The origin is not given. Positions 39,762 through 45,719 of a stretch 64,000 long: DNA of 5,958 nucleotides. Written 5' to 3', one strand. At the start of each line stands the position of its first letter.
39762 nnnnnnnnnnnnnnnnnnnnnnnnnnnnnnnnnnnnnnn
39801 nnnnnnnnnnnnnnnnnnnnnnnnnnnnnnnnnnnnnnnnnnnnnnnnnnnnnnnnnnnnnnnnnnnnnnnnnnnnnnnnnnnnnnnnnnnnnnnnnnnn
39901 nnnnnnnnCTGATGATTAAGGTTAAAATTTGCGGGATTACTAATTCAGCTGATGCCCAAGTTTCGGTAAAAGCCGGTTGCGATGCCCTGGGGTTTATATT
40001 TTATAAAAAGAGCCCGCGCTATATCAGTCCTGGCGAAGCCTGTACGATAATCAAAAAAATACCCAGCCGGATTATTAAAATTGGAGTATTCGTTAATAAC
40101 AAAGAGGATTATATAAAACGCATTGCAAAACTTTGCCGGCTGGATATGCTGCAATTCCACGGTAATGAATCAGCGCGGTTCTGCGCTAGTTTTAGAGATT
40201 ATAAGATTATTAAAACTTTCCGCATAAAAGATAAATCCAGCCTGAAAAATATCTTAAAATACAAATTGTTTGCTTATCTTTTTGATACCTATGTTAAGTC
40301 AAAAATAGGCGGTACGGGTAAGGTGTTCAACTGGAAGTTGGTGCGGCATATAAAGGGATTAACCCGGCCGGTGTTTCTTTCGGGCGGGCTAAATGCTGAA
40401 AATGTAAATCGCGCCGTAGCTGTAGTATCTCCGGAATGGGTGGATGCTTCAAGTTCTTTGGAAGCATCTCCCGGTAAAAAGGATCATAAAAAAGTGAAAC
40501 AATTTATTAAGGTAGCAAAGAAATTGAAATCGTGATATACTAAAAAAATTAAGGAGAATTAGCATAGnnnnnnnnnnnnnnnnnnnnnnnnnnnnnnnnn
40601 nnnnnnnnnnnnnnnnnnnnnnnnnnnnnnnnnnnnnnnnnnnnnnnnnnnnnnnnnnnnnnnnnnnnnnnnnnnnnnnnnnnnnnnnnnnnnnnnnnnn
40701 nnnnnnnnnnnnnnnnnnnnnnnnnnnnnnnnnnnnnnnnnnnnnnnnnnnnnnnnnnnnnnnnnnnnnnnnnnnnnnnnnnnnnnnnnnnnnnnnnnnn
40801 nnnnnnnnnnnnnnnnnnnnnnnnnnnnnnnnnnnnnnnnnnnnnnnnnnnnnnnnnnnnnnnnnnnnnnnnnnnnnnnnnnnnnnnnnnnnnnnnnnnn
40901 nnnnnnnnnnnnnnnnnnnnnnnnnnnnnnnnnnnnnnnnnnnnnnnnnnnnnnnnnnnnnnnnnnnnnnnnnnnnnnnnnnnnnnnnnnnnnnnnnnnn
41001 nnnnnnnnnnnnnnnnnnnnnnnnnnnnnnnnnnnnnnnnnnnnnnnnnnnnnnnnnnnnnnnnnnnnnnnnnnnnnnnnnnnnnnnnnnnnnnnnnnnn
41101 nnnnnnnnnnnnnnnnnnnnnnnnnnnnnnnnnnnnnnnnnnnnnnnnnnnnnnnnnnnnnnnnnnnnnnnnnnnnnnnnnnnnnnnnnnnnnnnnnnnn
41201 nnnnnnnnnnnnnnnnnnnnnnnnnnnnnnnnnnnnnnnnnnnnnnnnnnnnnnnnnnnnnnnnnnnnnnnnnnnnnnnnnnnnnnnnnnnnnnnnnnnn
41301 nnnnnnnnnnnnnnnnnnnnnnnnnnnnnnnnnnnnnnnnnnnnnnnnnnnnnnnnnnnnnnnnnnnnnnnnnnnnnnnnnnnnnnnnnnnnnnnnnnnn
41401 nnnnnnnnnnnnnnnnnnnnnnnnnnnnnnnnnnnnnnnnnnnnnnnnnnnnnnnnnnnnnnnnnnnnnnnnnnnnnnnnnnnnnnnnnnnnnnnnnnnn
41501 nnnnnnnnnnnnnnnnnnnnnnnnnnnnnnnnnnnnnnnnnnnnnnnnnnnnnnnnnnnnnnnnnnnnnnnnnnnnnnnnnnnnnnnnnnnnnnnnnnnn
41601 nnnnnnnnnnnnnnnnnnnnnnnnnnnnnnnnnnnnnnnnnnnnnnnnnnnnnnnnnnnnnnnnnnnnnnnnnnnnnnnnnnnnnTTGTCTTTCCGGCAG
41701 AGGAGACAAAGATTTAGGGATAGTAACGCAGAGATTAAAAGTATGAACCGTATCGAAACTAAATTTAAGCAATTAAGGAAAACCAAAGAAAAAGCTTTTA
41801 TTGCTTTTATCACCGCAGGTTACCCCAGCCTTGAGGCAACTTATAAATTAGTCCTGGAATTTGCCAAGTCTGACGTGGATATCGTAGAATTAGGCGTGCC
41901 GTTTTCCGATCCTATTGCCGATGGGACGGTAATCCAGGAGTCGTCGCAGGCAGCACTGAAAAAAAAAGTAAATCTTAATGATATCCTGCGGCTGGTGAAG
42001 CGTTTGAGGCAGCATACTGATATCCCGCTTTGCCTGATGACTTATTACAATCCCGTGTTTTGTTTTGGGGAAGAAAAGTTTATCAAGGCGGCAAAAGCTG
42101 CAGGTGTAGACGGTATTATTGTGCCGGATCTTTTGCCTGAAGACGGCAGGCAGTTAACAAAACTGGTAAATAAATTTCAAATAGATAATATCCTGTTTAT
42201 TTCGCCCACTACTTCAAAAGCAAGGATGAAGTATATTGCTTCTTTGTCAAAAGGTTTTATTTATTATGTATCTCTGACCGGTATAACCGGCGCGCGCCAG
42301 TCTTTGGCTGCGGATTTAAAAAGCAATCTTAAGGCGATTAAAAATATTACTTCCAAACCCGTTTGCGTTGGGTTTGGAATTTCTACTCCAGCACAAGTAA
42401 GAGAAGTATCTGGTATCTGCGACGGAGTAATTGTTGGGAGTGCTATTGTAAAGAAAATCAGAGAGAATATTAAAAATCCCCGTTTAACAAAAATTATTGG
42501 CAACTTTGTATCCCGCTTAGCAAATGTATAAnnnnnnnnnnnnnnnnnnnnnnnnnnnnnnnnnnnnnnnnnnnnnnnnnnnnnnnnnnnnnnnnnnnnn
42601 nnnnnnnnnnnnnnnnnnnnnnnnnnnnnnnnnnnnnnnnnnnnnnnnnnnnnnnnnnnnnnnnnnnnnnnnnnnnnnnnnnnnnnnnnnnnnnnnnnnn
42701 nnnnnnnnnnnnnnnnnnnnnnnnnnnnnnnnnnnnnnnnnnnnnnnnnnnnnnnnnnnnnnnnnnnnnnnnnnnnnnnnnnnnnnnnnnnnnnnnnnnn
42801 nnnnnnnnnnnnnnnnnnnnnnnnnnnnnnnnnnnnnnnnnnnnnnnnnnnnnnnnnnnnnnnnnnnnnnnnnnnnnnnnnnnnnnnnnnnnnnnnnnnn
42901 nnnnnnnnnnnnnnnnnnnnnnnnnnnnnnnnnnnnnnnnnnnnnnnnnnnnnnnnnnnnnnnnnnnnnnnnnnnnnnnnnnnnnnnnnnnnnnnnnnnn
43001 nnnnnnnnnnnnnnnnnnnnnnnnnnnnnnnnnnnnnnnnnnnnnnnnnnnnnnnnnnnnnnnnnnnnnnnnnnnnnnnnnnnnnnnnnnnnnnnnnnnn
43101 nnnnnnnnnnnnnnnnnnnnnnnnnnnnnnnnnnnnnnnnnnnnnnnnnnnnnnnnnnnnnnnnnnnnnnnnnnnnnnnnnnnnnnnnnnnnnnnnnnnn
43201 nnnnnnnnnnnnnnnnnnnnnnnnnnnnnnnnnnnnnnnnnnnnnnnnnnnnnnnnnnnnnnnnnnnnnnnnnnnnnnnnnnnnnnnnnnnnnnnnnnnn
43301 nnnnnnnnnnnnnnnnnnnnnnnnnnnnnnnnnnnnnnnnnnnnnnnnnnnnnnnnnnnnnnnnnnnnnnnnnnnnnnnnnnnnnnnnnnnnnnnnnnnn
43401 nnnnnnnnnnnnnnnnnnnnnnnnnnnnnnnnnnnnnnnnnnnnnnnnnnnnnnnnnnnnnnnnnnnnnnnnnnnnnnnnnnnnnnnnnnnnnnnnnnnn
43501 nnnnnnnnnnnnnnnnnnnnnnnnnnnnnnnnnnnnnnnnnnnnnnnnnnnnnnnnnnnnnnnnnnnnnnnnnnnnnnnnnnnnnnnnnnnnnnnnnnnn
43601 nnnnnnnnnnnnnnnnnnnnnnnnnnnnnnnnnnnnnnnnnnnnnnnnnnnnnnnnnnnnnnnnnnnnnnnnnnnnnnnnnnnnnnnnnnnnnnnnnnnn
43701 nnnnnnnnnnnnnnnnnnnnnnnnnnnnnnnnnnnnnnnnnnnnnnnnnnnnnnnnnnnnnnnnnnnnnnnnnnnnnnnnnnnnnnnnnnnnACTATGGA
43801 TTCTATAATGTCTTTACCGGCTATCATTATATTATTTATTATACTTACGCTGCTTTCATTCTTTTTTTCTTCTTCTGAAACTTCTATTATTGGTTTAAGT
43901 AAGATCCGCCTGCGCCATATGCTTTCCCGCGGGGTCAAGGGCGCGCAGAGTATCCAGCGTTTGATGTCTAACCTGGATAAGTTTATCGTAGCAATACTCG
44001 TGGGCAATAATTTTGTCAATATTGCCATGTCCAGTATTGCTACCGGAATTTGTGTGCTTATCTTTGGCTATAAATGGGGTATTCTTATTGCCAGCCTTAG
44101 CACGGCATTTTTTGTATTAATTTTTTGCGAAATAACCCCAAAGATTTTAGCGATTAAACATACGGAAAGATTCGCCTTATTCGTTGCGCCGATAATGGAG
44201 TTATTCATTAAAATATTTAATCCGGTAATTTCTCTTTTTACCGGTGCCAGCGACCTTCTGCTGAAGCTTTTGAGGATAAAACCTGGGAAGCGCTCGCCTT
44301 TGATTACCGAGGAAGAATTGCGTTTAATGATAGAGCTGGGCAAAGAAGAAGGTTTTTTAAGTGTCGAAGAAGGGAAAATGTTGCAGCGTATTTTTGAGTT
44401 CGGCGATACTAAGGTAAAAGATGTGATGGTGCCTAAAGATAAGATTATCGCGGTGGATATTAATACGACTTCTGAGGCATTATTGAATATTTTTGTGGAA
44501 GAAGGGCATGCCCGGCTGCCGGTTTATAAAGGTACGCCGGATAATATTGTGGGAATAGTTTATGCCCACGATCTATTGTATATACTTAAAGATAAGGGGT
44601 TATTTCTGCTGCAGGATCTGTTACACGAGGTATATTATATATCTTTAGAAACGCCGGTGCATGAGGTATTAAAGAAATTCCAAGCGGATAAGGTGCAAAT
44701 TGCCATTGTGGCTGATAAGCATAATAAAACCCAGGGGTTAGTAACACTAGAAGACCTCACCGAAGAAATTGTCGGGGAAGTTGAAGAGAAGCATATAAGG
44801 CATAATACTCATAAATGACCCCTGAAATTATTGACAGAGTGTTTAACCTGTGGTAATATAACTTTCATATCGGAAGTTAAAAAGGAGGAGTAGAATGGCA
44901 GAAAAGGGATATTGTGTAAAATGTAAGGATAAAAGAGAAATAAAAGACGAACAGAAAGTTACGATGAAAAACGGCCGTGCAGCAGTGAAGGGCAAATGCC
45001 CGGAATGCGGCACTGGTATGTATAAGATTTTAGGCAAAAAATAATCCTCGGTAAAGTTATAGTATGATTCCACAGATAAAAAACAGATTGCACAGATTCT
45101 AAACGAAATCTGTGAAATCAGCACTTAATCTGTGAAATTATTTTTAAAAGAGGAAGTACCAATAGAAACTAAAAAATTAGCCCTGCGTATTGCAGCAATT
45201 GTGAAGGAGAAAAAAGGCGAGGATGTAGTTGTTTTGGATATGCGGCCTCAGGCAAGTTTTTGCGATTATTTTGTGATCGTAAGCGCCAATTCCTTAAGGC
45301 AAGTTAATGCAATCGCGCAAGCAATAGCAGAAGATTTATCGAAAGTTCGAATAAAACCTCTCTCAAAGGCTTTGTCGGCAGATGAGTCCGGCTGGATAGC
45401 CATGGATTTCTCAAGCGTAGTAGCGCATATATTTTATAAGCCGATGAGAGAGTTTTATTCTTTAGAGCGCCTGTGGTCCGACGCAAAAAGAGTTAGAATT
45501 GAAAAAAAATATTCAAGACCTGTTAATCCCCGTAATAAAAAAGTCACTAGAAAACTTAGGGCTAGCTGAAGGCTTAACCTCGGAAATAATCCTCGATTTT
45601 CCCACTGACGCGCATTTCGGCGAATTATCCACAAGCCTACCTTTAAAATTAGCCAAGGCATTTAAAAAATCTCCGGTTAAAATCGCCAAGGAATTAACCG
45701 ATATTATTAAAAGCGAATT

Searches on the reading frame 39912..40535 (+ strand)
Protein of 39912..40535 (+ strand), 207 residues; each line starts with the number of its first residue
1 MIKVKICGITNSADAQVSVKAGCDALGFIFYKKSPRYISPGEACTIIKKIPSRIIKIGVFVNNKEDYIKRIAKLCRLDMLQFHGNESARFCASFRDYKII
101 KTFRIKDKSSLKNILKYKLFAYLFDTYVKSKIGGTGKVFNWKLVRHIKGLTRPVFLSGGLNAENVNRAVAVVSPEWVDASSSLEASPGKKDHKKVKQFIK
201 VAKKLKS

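Call 55: search_protein_families(library=pfam, proteins=[window:39912-40535:+], max_evalue=0.00001)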
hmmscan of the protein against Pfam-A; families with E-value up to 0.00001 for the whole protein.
window:39912-40535:+ (207 aa): 1 family
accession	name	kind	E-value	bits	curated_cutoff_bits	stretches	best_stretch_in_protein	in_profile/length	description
PF00697.28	PRAI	-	3.6e-43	148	22.7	1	4-200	1-192/193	N-(5'phosphoribosyl)anthranilate (PRA) isomerase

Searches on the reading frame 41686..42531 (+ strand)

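Call 55: search_protein_families(library=pfam, proteins=[window:41686-42531:+], max_evalue=0.00001)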
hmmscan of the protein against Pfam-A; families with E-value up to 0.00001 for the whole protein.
window:41686-42531:+ (281 aa): 1 family
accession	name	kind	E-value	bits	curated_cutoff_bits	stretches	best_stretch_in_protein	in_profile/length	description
PF00290.26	Trp_syntA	-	1.6e-85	286.6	27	1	27-266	1-241/259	Tryptophan synthase alpha chain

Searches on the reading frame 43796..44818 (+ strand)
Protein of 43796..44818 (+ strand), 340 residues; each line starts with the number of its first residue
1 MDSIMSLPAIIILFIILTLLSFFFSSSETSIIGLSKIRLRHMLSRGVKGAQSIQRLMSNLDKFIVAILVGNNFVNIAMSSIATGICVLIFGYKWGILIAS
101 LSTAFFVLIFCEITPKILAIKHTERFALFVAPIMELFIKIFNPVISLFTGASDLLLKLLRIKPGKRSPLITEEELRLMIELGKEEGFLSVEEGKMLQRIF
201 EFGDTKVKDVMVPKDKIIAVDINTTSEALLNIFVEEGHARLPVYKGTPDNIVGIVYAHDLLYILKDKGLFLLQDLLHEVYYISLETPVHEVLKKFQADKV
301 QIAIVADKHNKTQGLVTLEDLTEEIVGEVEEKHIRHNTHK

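Call 55: search_protein_families(library=pfam, proteins=[window:43796-44818:+], max_evalue=0.00001)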
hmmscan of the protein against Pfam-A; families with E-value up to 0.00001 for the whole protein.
window:43796-44818:+ (340 aa): 2 families
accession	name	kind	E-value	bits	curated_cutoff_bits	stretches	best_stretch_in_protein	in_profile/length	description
PF01595.25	CNNM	-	7.5e-49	166.3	28.4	1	12-192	1-181/181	Cyclin M transmembrane N-terminal domain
PF00571.33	CBS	-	3.1e-16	59.9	24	2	207-265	1-56/57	CBS domain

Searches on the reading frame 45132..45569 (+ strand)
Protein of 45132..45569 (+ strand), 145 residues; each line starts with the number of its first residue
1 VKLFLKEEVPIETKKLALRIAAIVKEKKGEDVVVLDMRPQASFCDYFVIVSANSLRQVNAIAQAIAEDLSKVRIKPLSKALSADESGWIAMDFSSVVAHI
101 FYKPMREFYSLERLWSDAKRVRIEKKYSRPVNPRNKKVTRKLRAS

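Call 56: search_protein_families(library=pfam, proteins=[window:45132-45569:+], max_evalue=0.00001)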
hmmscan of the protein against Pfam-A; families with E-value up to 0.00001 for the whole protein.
window:45132-45569:+ (145 aa): 1 family
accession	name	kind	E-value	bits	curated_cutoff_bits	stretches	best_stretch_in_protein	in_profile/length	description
PF02410.21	RsfS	-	4.8e-28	97.7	21.6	1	20-115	3-98/98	Ribosomal silencing factor during starvation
